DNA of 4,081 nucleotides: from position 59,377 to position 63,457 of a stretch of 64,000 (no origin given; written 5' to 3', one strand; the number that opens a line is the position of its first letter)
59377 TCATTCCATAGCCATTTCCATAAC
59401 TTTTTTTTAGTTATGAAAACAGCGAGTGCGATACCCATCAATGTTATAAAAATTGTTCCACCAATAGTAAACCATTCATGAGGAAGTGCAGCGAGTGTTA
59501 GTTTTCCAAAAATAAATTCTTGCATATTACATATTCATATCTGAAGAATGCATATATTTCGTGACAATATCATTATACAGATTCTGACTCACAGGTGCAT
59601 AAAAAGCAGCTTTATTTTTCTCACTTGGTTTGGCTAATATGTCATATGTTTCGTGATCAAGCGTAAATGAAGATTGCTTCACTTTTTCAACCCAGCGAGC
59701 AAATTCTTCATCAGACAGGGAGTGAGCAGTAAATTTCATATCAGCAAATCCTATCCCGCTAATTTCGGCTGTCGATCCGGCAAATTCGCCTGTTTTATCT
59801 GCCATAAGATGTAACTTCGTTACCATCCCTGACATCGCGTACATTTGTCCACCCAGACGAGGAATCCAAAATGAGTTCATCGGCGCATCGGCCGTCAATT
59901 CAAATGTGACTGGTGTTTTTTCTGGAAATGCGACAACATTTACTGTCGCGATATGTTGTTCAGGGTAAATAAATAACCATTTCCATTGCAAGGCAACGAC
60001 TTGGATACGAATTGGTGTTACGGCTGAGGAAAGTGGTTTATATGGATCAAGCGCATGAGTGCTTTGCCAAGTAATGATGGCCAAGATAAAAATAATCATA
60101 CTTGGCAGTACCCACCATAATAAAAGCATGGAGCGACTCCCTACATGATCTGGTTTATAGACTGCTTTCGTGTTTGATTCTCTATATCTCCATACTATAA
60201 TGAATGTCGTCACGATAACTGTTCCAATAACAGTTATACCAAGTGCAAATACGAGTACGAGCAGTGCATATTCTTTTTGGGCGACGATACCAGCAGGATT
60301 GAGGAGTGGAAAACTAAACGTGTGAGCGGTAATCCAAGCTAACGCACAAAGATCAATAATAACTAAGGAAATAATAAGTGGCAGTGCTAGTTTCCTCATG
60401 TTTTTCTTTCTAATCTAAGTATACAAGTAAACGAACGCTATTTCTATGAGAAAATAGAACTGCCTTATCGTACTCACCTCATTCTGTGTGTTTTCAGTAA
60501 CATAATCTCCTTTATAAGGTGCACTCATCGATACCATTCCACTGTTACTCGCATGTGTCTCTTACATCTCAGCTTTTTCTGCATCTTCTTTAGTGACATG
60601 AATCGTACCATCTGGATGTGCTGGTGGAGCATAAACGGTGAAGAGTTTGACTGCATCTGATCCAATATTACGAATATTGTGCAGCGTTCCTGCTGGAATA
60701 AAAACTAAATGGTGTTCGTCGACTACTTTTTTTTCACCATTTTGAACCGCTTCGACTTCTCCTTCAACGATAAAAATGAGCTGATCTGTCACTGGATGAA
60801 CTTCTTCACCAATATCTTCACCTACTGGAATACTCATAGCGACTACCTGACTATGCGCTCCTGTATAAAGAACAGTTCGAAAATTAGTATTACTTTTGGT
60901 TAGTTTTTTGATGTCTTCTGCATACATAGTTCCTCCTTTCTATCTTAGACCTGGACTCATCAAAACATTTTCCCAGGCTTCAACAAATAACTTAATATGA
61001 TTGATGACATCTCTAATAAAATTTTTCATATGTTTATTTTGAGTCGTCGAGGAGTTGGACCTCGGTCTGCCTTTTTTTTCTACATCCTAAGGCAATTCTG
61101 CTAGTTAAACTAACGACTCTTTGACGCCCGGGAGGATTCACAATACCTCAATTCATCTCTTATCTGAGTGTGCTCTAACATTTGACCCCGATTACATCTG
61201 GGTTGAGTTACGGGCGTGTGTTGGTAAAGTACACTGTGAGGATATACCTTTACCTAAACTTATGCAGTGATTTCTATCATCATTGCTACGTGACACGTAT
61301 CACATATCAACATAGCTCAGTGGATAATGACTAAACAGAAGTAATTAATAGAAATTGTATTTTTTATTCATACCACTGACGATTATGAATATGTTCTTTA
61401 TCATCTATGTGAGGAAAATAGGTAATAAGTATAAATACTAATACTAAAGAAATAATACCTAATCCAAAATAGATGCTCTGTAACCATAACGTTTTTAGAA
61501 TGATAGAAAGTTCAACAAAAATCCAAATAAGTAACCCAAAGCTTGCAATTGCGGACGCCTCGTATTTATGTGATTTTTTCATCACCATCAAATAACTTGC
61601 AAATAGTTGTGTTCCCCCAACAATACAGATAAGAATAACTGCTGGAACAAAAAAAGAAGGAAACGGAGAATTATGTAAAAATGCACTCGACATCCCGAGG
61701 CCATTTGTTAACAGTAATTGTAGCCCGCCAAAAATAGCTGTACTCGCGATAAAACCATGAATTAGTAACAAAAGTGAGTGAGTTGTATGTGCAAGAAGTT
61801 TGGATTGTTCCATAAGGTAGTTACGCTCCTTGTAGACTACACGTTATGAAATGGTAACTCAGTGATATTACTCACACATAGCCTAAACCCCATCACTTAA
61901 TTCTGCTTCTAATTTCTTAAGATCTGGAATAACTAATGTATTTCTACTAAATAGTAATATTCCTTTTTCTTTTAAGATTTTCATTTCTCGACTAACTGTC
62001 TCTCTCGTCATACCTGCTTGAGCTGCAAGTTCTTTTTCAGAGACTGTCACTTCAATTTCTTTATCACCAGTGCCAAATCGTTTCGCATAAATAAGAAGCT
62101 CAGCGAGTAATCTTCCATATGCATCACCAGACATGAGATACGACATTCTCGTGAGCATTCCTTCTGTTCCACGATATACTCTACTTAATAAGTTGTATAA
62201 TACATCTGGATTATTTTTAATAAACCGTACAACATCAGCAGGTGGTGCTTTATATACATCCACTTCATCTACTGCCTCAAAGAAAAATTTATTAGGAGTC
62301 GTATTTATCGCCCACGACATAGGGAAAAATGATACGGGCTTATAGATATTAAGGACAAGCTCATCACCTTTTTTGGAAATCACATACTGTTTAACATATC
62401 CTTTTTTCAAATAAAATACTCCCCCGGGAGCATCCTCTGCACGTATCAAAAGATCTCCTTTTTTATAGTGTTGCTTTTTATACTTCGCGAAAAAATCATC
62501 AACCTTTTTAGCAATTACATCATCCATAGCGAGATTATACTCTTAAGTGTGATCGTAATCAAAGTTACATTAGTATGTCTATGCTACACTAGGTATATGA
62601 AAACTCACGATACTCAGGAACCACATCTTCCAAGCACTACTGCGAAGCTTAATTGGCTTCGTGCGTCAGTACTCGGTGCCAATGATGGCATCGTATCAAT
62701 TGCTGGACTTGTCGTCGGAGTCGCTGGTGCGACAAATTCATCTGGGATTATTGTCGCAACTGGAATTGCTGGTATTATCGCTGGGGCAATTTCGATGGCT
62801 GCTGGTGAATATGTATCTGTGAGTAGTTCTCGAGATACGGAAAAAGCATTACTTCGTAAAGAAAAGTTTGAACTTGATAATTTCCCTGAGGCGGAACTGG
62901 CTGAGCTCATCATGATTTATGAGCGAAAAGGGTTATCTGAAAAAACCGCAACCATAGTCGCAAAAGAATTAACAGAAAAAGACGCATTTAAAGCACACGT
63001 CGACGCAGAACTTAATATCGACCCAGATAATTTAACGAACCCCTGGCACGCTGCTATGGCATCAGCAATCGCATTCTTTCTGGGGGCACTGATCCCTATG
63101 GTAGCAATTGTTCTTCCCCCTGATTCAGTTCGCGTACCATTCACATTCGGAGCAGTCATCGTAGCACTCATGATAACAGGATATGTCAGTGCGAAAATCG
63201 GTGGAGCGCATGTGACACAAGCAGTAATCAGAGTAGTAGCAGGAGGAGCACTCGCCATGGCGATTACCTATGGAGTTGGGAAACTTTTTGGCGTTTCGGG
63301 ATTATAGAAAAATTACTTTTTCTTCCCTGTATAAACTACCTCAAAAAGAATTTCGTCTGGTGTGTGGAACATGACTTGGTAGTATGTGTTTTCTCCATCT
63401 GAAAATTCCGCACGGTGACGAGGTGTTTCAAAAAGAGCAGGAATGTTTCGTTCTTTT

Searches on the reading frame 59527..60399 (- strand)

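Call 21: search_protein_families(library=pfam, proteins=[window:59527-60399:-], max_evalue=0.00001)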
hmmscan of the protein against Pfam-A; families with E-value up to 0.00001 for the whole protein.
window:59527-60399:- (290 aa): 2 families
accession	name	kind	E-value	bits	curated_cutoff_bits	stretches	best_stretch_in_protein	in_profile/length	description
PF06481.20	COX_ARM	-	6.9e-15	55.1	23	1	241-284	1-44/46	COX Aromatic Rich Motif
PF00116.26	COX2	-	1.5e-07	31.8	22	1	151-223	43-115/120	Cytochrome C oxidase subunit II, periplasmic domain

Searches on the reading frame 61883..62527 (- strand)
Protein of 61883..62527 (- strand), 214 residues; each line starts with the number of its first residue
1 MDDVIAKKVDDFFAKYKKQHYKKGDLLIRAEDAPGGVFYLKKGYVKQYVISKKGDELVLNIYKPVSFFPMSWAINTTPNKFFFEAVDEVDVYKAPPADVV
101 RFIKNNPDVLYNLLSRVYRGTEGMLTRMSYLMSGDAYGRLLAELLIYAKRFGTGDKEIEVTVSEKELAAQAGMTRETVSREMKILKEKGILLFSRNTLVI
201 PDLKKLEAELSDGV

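Call 21: search_protein_families(library=pfam, proteins=[window:61883-62527:-], max_evalue=0.00001)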
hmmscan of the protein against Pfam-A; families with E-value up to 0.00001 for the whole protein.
window:61883-62527:- (214 aa): 2 families
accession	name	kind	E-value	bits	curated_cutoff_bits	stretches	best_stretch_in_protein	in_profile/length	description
PF13545.12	HTH_Crp_2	-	2.3e-14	53.6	27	1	141-208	4-69/70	Crp-like helix-turn-helix domain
PF00027.35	cNMP_binding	-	5.4e-12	46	27.5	1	19-106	2-89/89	Cyclic nucleotide-binding domain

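Call 59: find_encoding_contigs(protein=window:61883-62527:-, flank=10000, max_places=2)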
Protein window:61883-62527:- (214 aa): no gene with exactly this product is on record in the collection.

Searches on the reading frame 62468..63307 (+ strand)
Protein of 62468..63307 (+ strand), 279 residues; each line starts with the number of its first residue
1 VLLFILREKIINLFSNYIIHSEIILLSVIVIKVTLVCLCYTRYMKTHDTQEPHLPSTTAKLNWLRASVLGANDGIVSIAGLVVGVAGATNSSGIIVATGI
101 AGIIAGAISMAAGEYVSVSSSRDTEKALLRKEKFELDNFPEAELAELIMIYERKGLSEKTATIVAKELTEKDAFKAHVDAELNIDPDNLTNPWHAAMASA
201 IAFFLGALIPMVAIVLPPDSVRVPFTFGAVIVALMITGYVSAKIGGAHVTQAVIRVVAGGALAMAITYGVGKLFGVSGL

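Call 21: search_protein_families(library=pfam, proteins=[window:62468-63307:+], max_evalue=0.00001)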
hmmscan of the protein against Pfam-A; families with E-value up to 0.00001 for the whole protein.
window:62468-63307:+ (279 aa): 1 family
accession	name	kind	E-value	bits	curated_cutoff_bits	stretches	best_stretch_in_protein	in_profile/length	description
PF01988.24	VIT1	-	1.5e-69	234.5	28.1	1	64-272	1-214/214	VIT family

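Call 57: find_encoding_contigs(protein=window:62468-63307:+, flank=10000, max_places=2)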
Protein window:62468-63307:+ (279 aa): no gene with exactly this product is on record in the collection.
